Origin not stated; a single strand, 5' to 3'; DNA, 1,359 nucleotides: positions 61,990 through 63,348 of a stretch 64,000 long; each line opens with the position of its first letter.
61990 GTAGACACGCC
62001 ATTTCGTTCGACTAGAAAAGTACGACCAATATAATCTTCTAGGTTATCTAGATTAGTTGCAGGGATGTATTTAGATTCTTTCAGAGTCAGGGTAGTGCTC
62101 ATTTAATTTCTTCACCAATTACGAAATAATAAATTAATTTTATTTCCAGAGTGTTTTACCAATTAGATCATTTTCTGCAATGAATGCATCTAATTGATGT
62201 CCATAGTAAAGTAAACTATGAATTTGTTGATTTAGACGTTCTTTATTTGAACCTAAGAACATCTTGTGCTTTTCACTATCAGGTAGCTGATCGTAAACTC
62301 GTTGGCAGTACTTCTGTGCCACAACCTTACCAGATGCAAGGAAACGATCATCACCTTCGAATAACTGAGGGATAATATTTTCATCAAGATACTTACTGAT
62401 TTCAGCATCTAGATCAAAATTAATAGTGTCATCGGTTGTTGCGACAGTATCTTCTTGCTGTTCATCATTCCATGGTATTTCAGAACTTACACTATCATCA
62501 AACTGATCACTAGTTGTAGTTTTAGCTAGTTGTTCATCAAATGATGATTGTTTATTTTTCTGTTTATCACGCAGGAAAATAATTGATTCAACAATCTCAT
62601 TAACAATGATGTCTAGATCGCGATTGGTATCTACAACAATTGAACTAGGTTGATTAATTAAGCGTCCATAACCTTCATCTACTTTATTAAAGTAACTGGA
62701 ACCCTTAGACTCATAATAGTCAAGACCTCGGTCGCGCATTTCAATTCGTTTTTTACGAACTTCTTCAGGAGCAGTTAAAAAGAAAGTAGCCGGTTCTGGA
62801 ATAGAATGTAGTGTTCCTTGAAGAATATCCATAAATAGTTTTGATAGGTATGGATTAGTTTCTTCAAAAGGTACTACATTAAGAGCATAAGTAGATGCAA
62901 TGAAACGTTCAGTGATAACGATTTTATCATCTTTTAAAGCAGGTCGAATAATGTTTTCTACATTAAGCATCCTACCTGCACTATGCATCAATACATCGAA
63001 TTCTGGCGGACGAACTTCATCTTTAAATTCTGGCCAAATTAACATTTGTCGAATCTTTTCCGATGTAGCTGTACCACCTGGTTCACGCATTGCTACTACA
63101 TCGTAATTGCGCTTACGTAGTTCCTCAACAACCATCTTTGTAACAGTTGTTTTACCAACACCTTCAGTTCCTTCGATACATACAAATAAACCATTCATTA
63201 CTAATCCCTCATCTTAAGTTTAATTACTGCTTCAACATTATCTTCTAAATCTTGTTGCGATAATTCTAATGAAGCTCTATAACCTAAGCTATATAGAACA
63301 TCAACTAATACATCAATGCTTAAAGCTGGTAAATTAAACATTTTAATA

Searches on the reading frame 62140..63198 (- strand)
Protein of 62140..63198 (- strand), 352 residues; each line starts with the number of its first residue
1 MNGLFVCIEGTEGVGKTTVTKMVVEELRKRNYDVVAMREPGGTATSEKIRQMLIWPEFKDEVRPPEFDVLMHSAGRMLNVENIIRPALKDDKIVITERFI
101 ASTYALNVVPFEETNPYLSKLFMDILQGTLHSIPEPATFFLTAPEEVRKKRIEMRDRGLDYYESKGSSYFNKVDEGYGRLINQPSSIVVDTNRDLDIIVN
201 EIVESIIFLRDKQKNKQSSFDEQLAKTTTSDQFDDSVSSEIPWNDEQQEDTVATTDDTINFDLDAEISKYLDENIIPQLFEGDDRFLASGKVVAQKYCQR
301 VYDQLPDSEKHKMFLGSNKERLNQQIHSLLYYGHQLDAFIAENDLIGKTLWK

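Call 51: search_protein_families(library=pfam, proteins=[window:62140-63198:-], max_evalue=0.001)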
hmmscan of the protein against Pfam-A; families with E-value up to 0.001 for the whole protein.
window:62140-63198:- (352 aa): 6 families
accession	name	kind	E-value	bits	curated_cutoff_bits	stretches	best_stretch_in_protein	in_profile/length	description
PF02223.23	Thymidylate_kin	-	2e-28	99.8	27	1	8-202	1-185/185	Thymidylate kinase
PF13238.12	AAA_18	-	7.2e-06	26.9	29.4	1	6-156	1-112/128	AAA domain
PF01712.25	dNK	-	8.6e-06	26.1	27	1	6-196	1-185/203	Deoxynucleoside kinase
PF13401.12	AAA_22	-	1.3e-05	26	27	1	4-53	6-54/130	AAA domain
PF13521.12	AAA_28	-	0.00021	22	27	1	6-120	2-103/164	AAA domain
PF20720.3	nSTAND3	-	0.00027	21.1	27.2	1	5-40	19-54/155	Novel STAND NTPase 3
